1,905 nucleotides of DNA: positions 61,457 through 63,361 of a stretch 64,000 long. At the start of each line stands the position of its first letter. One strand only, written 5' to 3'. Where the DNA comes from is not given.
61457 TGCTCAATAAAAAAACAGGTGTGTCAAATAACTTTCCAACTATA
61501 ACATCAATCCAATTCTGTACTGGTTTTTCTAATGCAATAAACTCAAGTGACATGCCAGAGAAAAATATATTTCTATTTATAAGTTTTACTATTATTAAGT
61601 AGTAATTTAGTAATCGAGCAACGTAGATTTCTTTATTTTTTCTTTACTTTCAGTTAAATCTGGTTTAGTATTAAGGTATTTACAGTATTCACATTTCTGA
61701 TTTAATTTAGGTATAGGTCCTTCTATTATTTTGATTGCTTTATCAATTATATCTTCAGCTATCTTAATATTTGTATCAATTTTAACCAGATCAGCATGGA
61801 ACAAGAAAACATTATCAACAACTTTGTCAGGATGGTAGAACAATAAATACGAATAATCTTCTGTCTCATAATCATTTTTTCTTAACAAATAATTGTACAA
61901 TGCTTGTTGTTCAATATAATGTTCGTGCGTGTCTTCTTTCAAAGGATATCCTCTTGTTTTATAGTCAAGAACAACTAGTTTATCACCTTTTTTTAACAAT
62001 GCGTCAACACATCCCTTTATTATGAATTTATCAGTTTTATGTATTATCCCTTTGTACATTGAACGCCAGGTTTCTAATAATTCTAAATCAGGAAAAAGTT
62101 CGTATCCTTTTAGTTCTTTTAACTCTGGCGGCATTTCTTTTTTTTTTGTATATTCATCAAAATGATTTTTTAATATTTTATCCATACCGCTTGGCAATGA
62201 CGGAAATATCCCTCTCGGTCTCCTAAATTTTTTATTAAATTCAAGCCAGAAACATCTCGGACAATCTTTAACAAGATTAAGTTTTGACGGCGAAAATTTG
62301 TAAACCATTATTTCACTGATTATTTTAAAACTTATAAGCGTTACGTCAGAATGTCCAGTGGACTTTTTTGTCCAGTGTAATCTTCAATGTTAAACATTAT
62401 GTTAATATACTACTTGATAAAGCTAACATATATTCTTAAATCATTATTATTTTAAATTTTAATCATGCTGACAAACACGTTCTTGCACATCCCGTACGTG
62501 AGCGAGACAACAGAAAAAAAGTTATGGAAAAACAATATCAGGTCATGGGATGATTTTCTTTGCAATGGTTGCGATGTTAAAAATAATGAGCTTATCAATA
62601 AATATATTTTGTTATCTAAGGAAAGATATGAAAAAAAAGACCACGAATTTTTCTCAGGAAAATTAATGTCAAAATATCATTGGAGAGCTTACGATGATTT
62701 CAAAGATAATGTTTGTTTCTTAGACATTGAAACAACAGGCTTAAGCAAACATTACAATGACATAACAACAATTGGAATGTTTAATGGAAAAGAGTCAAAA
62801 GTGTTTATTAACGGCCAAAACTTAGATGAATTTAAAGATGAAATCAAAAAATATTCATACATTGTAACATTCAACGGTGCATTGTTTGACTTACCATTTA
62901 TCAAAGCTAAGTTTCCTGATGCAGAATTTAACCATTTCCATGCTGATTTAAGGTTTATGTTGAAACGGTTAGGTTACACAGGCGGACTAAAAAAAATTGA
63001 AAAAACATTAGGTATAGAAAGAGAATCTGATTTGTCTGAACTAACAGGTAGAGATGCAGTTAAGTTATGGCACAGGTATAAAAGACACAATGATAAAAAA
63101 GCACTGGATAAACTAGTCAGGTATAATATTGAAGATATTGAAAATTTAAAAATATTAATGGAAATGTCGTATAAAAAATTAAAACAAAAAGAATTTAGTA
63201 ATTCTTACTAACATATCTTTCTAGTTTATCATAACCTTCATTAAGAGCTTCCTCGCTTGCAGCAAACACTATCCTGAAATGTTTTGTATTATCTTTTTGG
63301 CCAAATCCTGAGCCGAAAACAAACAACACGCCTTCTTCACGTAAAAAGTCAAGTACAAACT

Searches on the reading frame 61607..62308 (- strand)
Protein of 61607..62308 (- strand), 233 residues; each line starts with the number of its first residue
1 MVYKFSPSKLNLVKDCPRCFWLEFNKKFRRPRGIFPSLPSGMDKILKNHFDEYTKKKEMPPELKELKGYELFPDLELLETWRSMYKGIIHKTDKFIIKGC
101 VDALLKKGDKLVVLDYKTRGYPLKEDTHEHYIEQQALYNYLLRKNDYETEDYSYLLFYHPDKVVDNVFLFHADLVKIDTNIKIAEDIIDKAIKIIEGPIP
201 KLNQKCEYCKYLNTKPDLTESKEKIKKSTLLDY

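Call 10: search_protein_families(library=pfam, proteins=[window:61607-62308:-], max_evalue=0.01)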
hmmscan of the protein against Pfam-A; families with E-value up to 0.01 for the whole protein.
window:61607-62308:- (233 aa): 2 families
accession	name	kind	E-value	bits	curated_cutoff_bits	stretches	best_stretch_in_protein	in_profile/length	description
PF12705.13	PDDEXK_1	-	1.3e-13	52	22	1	43-212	61-243/247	PD-(D/E)XK nuclease superfamily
PF01930.23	Cas_Cas4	-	0.0053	17.3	22.7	1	98-212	53-155/160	Domain of unknown function DUF83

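Call 29: find_homologous_proteins(query=window:61607-62308:-, max_evalue=1e-10)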
Query window:61607-62308:- (233 aa): 3946 proteins with E <= 1e-10 among 4293 candidates; the best 120 are listed.
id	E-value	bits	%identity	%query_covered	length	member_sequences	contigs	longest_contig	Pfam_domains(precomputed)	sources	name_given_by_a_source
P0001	6.2e-154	529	100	100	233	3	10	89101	PF12705.14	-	-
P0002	5.7e-102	358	67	100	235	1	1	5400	PF12705.14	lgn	-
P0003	2.0e-99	350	64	100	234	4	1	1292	PF12705.14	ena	-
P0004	2.2e-99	350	64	100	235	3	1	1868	PF12705.14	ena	-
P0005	2.9e-98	346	65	100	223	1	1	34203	PF12705.14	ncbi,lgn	-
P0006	3.3e-96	340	64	100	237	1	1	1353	PF01930.24,PF12705.14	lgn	-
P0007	7.8e-96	338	64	100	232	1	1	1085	PF12705.14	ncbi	-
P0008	1.8e-95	337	62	100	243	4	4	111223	PF01930.24,PF12705.14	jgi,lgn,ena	jgi:CRISPR/Cas system-associated exonuclease Cas4 (RecB family)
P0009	4.8e-94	332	64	92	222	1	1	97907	PF12705.14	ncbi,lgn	ncbi:MAG: PD-(D/E)XK nuclease family protein [archaeon]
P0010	3.2e-93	330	85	75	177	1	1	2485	PF12705.14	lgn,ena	-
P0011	1.9e-92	327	65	91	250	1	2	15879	PF12705.14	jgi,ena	jgi:hypothetical protein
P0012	1.9e-89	317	61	99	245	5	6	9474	PF12705.14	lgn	-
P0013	2.0e-89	317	61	94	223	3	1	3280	PF12705.14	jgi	jgi:CRISPR/Cas system-associated exonuclease Cas4 (RecB family)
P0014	9.3e-86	305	62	92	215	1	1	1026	PF12705.14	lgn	-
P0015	2.0e-85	304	65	91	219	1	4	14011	PF12705.14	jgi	-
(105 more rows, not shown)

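Call 31: find_related_loci(query=A2, collection=metagenome_contigs, flank=3000)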
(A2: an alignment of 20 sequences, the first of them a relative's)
Query A2 (233 aa) in metagenome_contigs; peptide patterns used: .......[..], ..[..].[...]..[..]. (x = any residue, [..] = any of these).
600 stretches matched a pattern (row limit reached: there are more); 583 encode a relative of the query (tblastn E <= 1e-3); the best 80 are kept; 80 distinct loci.
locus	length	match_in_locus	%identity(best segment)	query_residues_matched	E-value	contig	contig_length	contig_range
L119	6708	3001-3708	67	1-233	1e-103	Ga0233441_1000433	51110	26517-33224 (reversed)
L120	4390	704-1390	64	4-233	5e-97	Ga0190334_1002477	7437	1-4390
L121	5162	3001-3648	63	1-214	9e-87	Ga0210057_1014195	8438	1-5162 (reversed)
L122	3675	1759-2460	59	1-228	3e-87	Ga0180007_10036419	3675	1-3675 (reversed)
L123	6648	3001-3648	62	1-214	3e-86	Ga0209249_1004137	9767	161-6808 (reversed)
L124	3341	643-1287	63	1-213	1e-86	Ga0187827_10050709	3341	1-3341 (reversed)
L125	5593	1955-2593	61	1-211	2e-85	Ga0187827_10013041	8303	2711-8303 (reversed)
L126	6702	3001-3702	64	1-233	1e-102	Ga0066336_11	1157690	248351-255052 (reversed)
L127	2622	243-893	61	1-214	6e-87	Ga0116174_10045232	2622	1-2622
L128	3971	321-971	61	1-215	4e-85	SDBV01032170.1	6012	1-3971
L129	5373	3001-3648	62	1-214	8e-85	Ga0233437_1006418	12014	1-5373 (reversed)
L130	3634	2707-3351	63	1-212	4e-85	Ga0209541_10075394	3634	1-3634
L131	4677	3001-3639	63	1-211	1e-84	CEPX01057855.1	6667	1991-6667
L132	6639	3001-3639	60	1-211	1e-84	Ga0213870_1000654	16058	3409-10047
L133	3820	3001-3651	62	1-214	3e-84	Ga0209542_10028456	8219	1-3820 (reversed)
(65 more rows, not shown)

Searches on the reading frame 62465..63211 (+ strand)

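Call 10: search_protein_families(library=pfam, proteins=[window:62465-63211:+], max_evalue=0.01)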
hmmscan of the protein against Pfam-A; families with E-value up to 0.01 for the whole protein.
window:62465-63211:+ (248 aa): 2 families
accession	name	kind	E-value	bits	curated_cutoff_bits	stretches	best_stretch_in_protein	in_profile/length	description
PF13482.12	RNase_H_2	-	3.4e-37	128.4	22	1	84-234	1-163/165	RNase_H superfamily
PF03104.25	DNA_pol_B_exo1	-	0.0076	16.1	23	0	121-154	148-183/242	DNA polymerase family B, exonuclease domain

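Call 52: search_protein_families(library=phrogs, proteins=[window:62465-63211:+], max_evalue=0.01)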
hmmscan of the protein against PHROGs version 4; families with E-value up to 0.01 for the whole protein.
window:62465-63211:+ (248 aa): 3 families
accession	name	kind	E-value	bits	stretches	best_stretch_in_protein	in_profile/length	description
phrog_17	-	DNA, RNA and nucleotide metabolism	5.5e-07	28.9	1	68-227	663-816/1445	DNA polymerase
phrog_403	-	DNA, RNA and nucleotide metabolism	2.2e-05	24.5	1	118-231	129-242/321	DNA polymerase exonuclease subunit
phrog_192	-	DNA, RNA and nucleotide metabolism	0.0003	21.2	0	79-107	104-131/397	DNA polymerase exonuclease subunit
